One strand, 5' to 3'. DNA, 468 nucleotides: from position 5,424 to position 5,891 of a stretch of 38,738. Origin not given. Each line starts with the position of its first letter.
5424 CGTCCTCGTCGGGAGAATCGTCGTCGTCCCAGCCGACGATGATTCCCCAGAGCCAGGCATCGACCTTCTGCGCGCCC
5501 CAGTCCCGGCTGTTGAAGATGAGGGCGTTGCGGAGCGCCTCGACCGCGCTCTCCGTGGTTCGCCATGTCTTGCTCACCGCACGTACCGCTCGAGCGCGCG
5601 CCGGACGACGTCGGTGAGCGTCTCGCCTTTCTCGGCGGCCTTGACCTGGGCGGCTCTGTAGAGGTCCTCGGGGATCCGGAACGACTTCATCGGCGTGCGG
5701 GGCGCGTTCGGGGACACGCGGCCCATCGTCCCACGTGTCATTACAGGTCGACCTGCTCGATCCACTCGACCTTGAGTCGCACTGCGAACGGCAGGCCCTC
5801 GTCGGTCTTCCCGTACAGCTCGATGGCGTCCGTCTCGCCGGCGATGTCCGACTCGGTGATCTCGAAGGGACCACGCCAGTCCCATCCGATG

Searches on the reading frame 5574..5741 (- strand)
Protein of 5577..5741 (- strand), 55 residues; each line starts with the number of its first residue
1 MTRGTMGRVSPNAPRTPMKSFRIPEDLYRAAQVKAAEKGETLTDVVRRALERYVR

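Call 7: search_protein_families(library=pfam, proteins=[window:5574-5726:-], max_evalue=0.01)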
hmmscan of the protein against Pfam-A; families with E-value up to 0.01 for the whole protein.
window:5574-5726:- (50 aa): 3 families
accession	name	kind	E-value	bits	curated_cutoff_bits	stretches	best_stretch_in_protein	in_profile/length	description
PF01402.27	RHH_1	-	0.0023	18.3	20.5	1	15-49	3-37/39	Ribbon-helix-helix protein, copG family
PF22513.2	FitA-like_RHH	-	0.0041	17.5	27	1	18-49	8-39/39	Antitoxin FitA-like, ribbon-helix-helix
PF17206.9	SeqA_N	-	0.0079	15.9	23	0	13-45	1-33/36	SeqA protein N-terminal domain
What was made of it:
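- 5574..5741 (-): RHH (Arc/CopG/omega-like) protein, 55 aa, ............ It is the proposed operator-binding repressor. Its start forms a TAATG overlap with the stop of the 141-aa gene. Pfam RHH_1 scores 18.3 bits, below the 20.5 cut-off (call 7).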

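Call 8: search_protein_families(library=phrogs, proteins=[window:5574-5726:-], max_evalue=0.01)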
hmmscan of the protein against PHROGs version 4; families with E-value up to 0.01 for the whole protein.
window:5574-5726:- (50 aa): 6 families
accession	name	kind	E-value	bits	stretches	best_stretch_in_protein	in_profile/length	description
phrog_6506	-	transcription regulation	1.5e-15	58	1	6-49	4-47/59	Arc-like repressor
phrog_9151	-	moron, auxiliary metabolic gene and host takeover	0.00038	21.7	1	6-49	66-109/119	HicB-like antitoxin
phrog_582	-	transcription regulation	0.0031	18.8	1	15-49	61-95/105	Arc-like repressor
phrog_876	-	transcription regulation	0.004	17.7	1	15-49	12-46/239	transcriptional repressor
phrog_9615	-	unknown function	0.0073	16.5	1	14-49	144-179/349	-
phrog_7325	-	transcription regulation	0.0091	17.1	1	14-49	59-94/151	CopG-like transcriptional repressor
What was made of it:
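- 5574..5741 (-): phrog_6506 'Arc-like repressor', E = 1.5e-15 (call 8).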

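Call 30: find_homologous_proteins(query=window:5574-5726:-, max_evalue=0.001)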
Query window:5574-5726:- (50 aa): 45 proteins with E <= 0.001 among 45 candidates.
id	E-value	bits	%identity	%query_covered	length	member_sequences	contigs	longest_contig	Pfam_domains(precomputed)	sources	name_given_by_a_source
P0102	7.5e-24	98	98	100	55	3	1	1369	-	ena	-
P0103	3.0e-18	81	87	90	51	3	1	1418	-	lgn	-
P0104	4.2e-18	80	82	100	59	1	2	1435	-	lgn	-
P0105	8.5e-18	80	84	90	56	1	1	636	-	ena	-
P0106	1.2e-17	79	87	90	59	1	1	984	PF01402.28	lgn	-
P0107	1.6e-17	79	87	90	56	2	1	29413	PF01402.28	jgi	jgi:predicted HicB family RNase H-like nuclease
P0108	2.2e-17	78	84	90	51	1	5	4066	-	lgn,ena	-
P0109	6.0e-17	77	78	100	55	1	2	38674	-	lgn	-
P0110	6.3e-17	77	82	90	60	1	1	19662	PF01402.28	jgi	jgi:predicted HicB family RNase H-like nuclease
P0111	7.0e-17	77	82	90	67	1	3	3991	PF01402.28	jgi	jgi:predicted HicB family RNase H-like nuclease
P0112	1.2e-16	76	80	100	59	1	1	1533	-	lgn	-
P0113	1.4e-16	76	76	100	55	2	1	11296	-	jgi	jgi:predicted CopG family antitoxin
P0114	1.6e-16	76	78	100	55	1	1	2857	-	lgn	-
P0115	1.8e-16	75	81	94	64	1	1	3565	-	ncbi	-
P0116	1.9e-16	75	81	96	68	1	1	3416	-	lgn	-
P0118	2.7e-16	75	80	90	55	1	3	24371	-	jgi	jgi:predicted HicB family RNase H-like nuclease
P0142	1.5e-11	60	71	90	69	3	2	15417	-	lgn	-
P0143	2.9e-11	59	68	88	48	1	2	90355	-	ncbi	-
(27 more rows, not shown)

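Call 31: find_encoding_contigs(protein=P0113, flank=6000, max_places=3)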
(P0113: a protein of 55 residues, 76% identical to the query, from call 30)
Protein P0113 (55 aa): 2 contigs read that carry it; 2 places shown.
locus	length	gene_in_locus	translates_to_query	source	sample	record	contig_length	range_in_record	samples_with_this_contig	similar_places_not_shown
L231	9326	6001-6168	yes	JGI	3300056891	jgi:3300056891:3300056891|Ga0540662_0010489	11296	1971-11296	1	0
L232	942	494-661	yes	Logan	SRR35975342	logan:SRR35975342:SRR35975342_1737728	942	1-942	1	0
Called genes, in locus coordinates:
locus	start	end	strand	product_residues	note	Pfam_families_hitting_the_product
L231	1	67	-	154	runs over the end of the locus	PF13328:HD_4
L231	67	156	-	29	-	-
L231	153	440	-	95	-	-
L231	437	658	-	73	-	-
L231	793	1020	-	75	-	PF12728:HTH_17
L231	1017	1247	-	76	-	-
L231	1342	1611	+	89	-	-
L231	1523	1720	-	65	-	-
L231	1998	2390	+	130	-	-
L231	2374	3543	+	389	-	PF00589:Phage_integrase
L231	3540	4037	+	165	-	-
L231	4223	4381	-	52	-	-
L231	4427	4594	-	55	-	-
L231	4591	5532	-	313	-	PF02195:ParB_N, PF17762:HTH_ParB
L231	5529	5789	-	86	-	-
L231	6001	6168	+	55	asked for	-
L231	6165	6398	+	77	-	-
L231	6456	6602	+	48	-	-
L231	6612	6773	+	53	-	-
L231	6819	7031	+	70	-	-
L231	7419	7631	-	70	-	-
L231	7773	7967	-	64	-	-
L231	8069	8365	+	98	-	-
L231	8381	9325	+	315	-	?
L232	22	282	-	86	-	-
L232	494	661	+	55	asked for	-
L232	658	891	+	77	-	-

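Call 32: find_encoding_contigs(protein=P0109, flank=6000, max_places=3)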
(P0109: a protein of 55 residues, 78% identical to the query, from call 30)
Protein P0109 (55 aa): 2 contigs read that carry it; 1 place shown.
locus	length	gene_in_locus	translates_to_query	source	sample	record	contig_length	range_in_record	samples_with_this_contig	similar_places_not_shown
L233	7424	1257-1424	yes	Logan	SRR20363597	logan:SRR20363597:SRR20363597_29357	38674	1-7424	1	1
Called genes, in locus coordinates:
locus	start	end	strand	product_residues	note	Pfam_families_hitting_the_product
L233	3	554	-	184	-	?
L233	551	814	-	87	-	-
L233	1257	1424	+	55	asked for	-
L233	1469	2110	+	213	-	-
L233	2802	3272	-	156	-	-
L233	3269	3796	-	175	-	-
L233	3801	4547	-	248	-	-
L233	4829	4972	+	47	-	-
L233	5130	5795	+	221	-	PF00657:Lipase_GDSL (weak), PF13472:Lipase_GDSL_2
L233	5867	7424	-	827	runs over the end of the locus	PF03629:SASA, PF00041:fn3, PF01108:Tissue_fac (faint), PF16656:Pur_ac_phosph_N (weak), PF25059:FN3_DSCAM-DSCAML_C (weak), PF28033:Fn3_ROS1 (faint), PF00041:fn3, PF25059:FN3_DSCAM-DSCAML_C (weak)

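Call 33: find_encoding_contigs(protein=P0102, flank=3000, max_places=3)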
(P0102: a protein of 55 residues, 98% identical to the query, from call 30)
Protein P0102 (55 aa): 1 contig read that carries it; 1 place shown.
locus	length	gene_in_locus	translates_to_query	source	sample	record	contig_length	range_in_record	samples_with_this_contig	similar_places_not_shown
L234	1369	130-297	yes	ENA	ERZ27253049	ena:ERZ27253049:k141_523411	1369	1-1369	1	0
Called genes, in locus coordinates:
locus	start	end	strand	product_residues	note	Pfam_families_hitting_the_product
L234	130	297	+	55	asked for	-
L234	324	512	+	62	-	-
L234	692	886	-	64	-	-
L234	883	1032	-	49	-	-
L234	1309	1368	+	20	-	?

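Call 40: search_dna_similar(query=window:5577-5741:-, collection=phages, mode=protein, max_rows=40, max_evalue=0.001)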
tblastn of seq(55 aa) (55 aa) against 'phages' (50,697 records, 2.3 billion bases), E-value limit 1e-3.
Records with a match: 22; places in all: 22; records where one place covers at least 80% of the query: 12.
Best place of each record, by identity: <60% 22.
By first word of the organism name: Mycobacterium 12; Gordonia 8; Rhodococcus 2.
By host as written in the record: Mycobacterium smegmatis mc2 155 6; Gordonia terrae 3612 5; Mycobacterium smegmatis mc2155 5; Rhodococcus opacus 2; Gordonia malaquae strain BEN700 2; Mycobacterium smegmatis mc#155 1; Gordonia terrae CAG3 1.
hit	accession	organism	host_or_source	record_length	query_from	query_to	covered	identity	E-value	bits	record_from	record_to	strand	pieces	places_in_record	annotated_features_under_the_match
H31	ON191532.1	Rhodococcus phage Mbo4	Rhodococcus opacus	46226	11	55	82%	55.6%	1e-5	45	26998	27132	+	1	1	ssDNA binding protein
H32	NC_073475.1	Rhodococcus phage Mbo4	Rhodococcus opacus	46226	11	55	82%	55.6%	1e-5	45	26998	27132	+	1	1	ssDNA binding protein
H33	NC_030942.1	Gordonia phage BritBrat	Gordonia terrae 3612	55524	9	53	82%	48.9%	3e-6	47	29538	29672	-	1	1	32: Arc-like repressor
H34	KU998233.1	Gordonia phage BritBrat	Gordonia terrae 3612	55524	9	53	82%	48.9%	3e-6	47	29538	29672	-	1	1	32: DNA binding domain protein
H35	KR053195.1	Gordonia phage GMA1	Gordonia malaquae strain BEN700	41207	16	55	73%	55.0%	2e-6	47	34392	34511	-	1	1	hypothetical protein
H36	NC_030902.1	Gordonia phage GMA1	Gordonia malaquae strain BEN700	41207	16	55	73%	55.0%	2e-6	47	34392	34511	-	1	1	hypothetical protein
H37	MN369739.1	Mycobacterium phage Kenuha5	Mycobacterium smegmatis mc2 155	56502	1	54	98%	39.7%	5e-4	41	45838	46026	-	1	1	67: ribbon helix-turn-helix DNA binding domain protein | 68: hypothetical protein | 66: DNA methylase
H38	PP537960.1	Mycobacterium phage FreddyB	Mycobacterium smegmatis mc#155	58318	1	54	98%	39.7%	5e-4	41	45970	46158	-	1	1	74: ribbon-helix-helix DNA binding domain protein | 75: hypothetical protein | 73: DNA methyltransferase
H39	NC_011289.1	Mycobacterium phage Ramsey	Mycobacterium smegmatis mc2 155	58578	1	54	98%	39.7%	5e-4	41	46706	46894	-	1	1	70: Arc-like repressor | 71: gp71 | 69: DNA methyltransferase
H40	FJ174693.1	Mycobacterium phage Ramsey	Mycobacterium smegmatis mc2 155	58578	1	54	98%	39.7%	5e-4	41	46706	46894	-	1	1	70: hypothetical protein | 71: hypothetical protein | 69: hypothetical protein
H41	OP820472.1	Gordonia phage Ecliptus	Gordonia terrae CAG3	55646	1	55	100%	38.2%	2e-4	42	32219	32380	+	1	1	45: ribbon-helix-helix DNA binding domain protein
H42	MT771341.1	Gordonia phage DirtyBoi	Gordonia terrae 3612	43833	1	55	100%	34.5%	7e-4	40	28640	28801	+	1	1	34: ribbon-helix-helix DNA binding domain protein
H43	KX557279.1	Gordonia phage Hedwig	Gordonia terrae 3612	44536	1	55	100%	34.5%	7e-4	40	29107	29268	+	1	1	36: hypothetical protein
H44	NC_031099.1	Gordonia phage Hedwig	Gordonia terrae 3612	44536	1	55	100%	34.5%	7e-4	40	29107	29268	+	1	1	36: Arc-like repressor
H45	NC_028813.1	Mycobacterium phage Seagreen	Mycobacterium smegmatis mc2 155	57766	14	54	75%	44.2%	2e-4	42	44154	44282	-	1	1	Arc-like repressor | hypothetical protein | DNA methyltransferase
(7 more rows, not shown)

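Call 41: get_annotated_region(hit=H33, flank=2000)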
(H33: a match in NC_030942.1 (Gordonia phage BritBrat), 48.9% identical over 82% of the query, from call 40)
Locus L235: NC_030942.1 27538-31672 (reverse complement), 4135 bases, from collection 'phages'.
description: Gordonia phage BritBrat, complete genome.
organism: Gordonia phage BritBrat (NCBI taxid 1838064)
taxonomy: Viruses; Duplodnaviria; Heunggongvirae; Uroviricota; Caudoviricetes; Britbratvirus; Britbratvirus britbrat
host: Gordonia terrae 3612; source: soil; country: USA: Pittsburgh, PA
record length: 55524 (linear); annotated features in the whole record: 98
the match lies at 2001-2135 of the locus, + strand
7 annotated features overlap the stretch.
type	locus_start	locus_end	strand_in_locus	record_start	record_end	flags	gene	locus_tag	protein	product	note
CDS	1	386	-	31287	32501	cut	36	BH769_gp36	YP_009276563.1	site-specific integrase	integrase (Y-Int)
CDS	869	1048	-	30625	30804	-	35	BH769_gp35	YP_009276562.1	hypothetical protein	-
CDS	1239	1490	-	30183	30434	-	34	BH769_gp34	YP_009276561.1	hypothetical protein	-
CDS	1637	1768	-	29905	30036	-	33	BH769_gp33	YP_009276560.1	hypothetical protein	-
CDS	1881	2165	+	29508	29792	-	32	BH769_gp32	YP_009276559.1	Arc-like repressor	-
CDS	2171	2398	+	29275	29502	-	31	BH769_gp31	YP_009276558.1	hypothetical protein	-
CDS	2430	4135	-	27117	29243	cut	30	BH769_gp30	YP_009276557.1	O-antigen acetylase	OatA-like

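Call 42: get_annotated_region(hit=H31, flank=2000)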
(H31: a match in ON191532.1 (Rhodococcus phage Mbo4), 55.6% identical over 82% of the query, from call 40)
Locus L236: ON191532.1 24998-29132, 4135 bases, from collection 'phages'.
description: Rhodococcus phage Mbo4, complete genome.
organism: Rhodococcus phage Mbo4 (NCBI taxid 2936912)
taxonomy: Viruses; Duplodnaviria; Heunggongvirae; Uroviricota; Caudoviricetes
host: Rhodococcus opacus; source: wastewater samples; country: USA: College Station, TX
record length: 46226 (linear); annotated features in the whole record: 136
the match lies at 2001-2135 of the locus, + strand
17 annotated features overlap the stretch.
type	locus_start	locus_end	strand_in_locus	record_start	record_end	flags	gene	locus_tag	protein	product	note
CDS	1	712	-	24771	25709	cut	-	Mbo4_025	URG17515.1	SGNH esterase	TrEMBL: gnl|BL_ORD_ID|51096178 tr|A0A1X7I3L4|A0A1X7I3L4_9MICO Lysophospholipase L1 OS=Plantibacter flavus ...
regulatory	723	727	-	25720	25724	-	-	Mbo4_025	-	ribosome_binding_site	-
regulatory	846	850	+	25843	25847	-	-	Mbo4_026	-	ribosome_binding_site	-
CDS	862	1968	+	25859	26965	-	-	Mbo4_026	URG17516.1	DNA methyltransferase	SwissProt: gnl|BL_ORD_ID|252987 sp|P11409|MTP2_PROHU Modification methylase PvuII OS=Proteus hauseri OX=183417 ...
regulatory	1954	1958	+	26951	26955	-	-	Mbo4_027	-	ribosome_binding_site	-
CDS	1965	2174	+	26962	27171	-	-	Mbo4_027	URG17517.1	ssDNA binding protein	TrEMBL: gnl|BL_ORD_ID|19920722 tr|A0A166XZH3|A0A166XZH3_9CAUD DNA binding domain protein OS=Gordonia phage BritBrat ...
regulatory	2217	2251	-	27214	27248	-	-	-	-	terminator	-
regulatory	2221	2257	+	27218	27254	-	-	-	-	terminator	-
CDS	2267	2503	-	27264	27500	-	-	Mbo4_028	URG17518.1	repressor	TrEMBL: gnl|BL_ORD_ID|33520595 tr|A0A1W9F3F8|A0A1W9F3F8_9GAMM DNA-binding protein OS=Serratia nematodiphila DZ0503SBS1 ...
regulatory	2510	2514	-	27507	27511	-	-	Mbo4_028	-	ribosome_binding_site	-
CDS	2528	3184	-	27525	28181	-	-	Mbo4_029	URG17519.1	hypothetical protein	TMHMM type II integral membrane protein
CDS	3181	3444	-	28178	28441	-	-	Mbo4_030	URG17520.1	hypothetical protein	-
regulatory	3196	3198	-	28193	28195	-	-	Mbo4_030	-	ribosome_binding_site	-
misc_feature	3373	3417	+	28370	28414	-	-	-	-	-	attP (tRNA-Arg in DSM43205)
repeat_region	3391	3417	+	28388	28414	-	-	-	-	-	10bp Inverted Repeat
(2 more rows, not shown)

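Call 43: get_annotated_region(hit=H36, flank=2000)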
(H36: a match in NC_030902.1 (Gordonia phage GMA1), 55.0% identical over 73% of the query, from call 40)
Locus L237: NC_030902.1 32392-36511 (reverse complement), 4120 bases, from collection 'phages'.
description: Gordonia phage GMA1, complete genome.
organism: Gordonia phage GMA1 (NCBI taxid 1647470)
taxonomy: Viruses; Duplodnaviria; Heunggongvirae; Uroviricota; Caudoviricetes
host: Gordonia malaquae strain BEN700; source: -; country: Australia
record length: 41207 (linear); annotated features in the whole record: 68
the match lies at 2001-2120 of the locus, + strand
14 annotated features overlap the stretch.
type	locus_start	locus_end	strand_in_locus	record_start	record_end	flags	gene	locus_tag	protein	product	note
CDS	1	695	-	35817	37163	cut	-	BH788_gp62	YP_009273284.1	hypothetical protein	Orf62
CDS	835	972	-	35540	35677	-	-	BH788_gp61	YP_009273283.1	hypothetical protein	Orf61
CDS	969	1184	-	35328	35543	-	-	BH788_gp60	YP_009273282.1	hypothetical protein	Orf60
CDS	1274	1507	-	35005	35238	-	-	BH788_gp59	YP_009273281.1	hypothetical protein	Orf59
CDS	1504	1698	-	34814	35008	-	-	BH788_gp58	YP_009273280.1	hypothetical protein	Orf58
CDS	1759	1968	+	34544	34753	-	-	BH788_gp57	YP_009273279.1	hypothetical protein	Orf57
CDS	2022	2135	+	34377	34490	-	-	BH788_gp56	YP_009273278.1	hypothetical protein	Orf56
CDS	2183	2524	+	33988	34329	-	-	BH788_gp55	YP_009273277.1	hypothetical protein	Orf55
CDS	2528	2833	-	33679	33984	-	-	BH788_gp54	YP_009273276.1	hypothetical protein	Orf54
CDS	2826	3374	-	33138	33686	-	-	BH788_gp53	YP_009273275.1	hypothetical protein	Orf53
CDS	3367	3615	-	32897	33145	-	-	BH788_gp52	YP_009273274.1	hypothetical protein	Orf52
CDS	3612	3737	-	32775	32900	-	-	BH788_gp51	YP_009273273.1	hypothetical protein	Orf51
CDS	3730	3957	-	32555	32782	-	-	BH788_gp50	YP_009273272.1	hypothetical protein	Orf50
CDS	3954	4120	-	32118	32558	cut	-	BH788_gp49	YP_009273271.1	transcriptional regulator WhiB-like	Orf49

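Call 44: get_annotated_region(hit=H44, flank=2000)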
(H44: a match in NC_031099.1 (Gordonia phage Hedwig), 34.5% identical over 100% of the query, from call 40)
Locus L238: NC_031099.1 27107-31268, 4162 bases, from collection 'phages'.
description: Gordonia phage Hedwig, complete genome.
organism: Gordonia phage Hedwig (NCBI taxid 1887648)
taxonomy: Viruses; Duplodnaviria; Heunggongvirae; Uroviricota; Caudoviricetes; Hedwigvirus; Hedwigvirus hedwig
host: Gordonia terrae 3612; source: soil; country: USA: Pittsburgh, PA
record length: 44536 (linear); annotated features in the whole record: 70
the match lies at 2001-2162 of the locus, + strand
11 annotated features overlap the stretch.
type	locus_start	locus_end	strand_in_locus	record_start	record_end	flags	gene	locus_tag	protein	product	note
CDS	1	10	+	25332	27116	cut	31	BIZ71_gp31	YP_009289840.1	tail protein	minor tail protein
CDS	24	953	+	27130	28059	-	32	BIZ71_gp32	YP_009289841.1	virion structural protein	-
CDS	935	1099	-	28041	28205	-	33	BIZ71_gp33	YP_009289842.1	hypothetical protein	-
CDS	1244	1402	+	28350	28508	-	34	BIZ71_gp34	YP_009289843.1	hypothetical protein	-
CDS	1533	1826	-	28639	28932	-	35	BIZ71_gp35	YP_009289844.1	hypothetical protein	-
CDS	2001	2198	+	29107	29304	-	36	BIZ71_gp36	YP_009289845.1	Arc-like repressor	-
CDS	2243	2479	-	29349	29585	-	37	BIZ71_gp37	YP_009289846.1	hypothetical protein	-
CDS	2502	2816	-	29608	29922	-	38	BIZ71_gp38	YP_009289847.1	hypothetical protein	-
CDS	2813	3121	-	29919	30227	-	39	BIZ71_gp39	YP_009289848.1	hypothetical protein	-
CDS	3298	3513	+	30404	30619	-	40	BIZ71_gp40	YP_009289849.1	hypothetical protein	-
CDS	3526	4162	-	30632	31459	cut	41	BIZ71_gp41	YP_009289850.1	tyrosine-type recombinase/integrase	Integrase (Y-int)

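Call 45: get_annotated_region(hit=H39, flank=2000)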
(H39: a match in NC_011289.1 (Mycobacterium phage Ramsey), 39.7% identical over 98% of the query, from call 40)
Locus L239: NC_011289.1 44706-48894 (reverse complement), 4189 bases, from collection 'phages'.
description: Mycobacterium phage Ramsey, complete genome.
organism: Mycobacterium phage Ramsey (NCBI taxid 2914020)
taxonomy: Viruses; Duplodnaviria; Heunggongvirae; Uroviricota; Caudoviricetes; Gracegardnervirinae; Cheoctovirus; Mycobacterium virus Ramsey
host: Mycobacterium smegmatis mc2 155; source: soil; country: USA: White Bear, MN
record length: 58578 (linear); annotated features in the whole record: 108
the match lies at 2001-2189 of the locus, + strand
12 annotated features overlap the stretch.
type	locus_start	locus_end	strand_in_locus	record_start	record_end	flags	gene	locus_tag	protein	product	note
CDS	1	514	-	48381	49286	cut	77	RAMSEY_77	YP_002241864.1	replication initiation protein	-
CDS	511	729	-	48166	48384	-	76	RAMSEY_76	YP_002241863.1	gp76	-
CDS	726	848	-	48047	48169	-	75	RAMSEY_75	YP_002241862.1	gp75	-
CDS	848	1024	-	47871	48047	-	74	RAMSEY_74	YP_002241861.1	gp74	-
CDS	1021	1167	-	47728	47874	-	73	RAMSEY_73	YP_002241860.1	gp73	-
CDS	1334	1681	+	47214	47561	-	72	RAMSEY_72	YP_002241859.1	gp72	-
CDS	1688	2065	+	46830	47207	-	71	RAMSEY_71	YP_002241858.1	gp71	-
CDS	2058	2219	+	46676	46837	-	70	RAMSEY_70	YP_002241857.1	Arc-like repressor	-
CDS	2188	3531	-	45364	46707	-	69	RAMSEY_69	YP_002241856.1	DNA methyltransferase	-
CDS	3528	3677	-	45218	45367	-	68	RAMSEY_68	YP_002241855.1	gp68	-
CDS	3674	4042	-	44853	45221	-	67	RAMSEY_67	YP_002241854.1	gp67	-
CDS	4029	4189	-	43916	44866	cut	66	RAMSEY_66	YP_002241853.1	site-specific DNA-methyltransferase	DNA methylase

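Call 64: search_solved_structures(query=A2, max_evalue=1, show_alignments=2)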
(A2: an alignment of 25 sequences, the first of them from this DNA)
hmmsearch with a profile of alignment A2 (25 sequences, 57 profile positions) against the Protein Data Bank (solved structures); distinct sequences matched with E-value up to 1: 17.
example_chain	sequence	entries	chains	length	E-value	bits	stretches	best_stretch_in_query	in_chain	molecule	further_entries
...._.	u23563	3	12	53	0.00058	23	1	18-55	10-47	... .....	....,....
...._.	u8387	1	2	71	0.00082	22.5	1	18-55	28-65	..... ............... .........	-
4hv0_A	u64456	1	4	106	0.00085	22.4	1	22-52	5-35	AvtR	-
1xrx_A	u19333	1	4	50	0.0072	19.5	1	17-49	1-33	SeqA protein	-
4q2u_A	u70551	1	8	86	0.0079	19.3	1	21-55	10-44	Antitoxin DinJ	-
4ml0_A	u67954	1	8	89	0.0085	19.3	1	21-55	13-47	Predicted antitoxin of YafQ-DinJ toxin-antitoxin system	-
2k9i_A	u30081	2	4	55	0.026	17.7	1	22-54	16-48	Uncharacterized protein ORF56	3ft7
5x3t_A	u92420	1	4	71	0.061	16.5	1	20-49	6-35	Antitoxin VapB26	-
6sbw_A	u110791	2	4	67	0.14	15.3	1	19-48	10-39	CdbA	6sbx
3fmt_A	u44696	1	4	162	0.16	15.2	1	17-49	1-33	Protein seqA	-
6juf_B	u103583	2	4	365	0.22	14.7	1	6-39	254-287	SspB protein | DUF4007 domain-containing protein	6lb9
1p94_A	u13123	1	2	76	0.24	14.6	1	25-56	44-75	plasmid partition protein ParG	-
7bqq_A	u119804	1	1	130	0.32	14.2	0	23-51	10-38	Gogy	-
4xgq_B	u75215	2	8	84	0.34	14.1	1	28-51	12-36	Antitoxin VapB30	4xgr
7e4j_A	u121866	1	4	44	0.9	12.8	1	22-49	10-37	Antitoxin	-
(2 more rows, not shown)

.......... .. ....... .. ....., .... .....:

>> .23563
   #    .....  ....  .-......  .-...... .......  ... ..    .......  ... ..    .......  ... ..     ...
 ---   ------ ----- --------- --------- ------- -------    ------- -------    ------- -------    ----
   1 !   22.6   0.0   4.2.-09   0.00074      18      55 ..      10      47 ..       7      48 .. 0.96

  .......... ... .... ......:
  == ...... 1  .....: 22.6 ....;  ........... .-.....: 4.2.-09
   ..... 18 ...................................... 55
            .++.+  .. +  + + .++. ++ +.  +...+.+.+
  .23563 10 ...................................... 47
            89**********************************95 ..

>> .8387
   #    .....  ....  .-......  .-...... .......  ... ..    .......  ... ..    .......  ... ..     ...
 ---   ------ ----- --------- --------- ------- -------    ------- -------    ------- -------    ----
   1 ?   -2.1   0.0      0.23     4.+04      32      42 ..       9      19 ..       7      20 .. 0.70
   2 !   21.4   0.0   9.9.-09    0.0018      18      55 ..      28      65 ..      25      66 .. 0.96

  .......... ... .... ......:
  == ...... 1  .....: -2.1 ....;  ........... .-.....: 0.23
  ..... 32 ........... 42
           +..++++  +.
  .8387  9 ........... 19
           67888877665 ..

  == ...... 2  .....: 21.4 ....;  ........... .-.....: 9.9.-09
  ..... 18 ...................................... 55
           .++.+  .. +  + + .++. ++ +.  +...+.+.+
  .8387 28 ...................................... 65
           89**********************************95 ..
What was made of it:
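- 5574..5741 (-): The best solved-structure match is omega repressor, E = 6e-4 (call 64).
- On Ribbon-helix-helix (Arc/MetJ/CopG) transcriptional repressors: The PDB profile search puts omega, AvtR, DinJ and ParG at the top (call 64).
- Closest known: Omega repressor. Same: Its DNA-contacting strand KTVRV aligns with KSFRI (call 64).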

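Call 67: find_encoding_contigs(protein=P0143, flank=3000, max_places=2)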
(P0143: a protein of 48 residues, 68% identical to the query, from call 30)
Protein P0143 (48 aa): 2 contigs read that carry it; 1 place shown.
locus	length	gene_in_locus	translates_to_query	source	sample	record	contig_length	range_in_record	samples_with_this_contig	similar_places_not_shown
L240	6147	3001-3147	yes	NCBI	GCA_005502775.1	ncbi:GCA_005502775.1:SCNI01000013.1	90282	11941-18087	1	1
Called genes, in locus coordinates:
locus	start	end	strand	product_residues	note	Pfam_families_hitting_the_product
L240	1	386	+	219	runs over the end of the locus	PF06736:TMEM175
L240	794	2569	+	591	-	-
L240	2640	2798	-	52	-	-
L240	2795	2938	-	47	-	-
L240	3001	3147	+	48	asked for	-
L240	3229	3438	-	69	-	-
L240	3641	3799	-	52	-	-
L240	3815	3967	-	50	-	-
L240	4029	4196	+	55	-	PF01402:RHH_1 (weak)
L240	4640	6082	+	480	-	-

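Call 68: find_encoding_contigs(protein=P0107, flank=3000, max_places=2)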
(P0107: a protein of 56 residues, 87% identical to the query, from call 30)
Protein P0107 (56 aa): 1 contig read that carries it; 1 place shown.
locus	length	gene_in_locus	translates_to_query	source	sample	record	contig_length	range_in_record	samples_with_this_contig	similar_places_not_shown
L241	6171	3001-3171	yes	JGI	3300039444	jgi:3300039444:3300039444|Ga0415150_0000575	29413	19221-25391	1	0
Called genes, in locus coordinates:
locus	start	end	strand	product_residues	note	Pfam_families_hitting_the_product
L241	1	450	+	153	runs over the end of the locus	PF21773:ODAD1_CC (weak)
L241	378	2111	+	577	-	-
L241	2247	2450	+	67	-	-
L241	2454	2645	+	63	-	-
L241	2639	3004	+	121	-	-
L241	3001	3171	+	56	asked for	PF01402:RHH_1 (weak)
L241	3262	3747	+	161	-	-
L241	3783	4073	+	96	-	-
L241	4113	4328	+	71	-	-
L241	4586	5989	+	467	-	-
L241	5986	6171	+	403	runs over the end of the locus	PF01476:LysM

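Call 69: find_encoding_contigs(protein=P0118, flank=3000, max_places=2)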
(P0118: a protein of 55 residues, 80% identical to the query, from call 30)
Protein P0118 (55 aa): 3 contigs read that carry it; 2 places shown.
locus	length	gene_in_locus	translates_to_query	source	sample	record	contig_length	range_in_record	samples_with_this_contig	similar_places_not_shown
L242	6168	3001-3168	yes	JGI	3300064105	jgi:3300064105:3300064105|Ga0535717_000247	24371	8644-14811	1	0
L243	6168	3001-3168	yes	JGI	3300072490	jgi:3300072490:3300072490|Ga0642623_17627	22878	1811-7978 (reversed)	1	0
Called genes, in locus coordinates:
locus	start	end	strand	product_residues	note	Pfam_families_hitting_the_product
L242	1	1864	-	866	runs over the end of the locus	PF13229:Beta_helix (weak)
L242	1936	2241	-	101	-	-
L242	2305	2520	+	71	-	-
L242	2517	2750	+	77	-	-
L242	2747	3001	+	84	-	-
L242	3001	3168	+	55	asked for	-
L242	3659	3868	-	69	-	-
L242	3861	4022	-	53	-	-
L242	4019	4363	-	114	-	-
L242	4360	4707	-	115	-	-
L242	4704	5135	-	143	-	-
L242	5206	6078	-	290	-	PF01510:Amidase_2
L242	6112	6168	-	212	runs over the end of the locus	-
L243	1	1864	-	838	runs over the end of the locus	PF13229:Beta_helix (weak), PF05048:NosD (weak), PF13229:Beta_helix (weak)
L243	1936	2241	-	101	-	-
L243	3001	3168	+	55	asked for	-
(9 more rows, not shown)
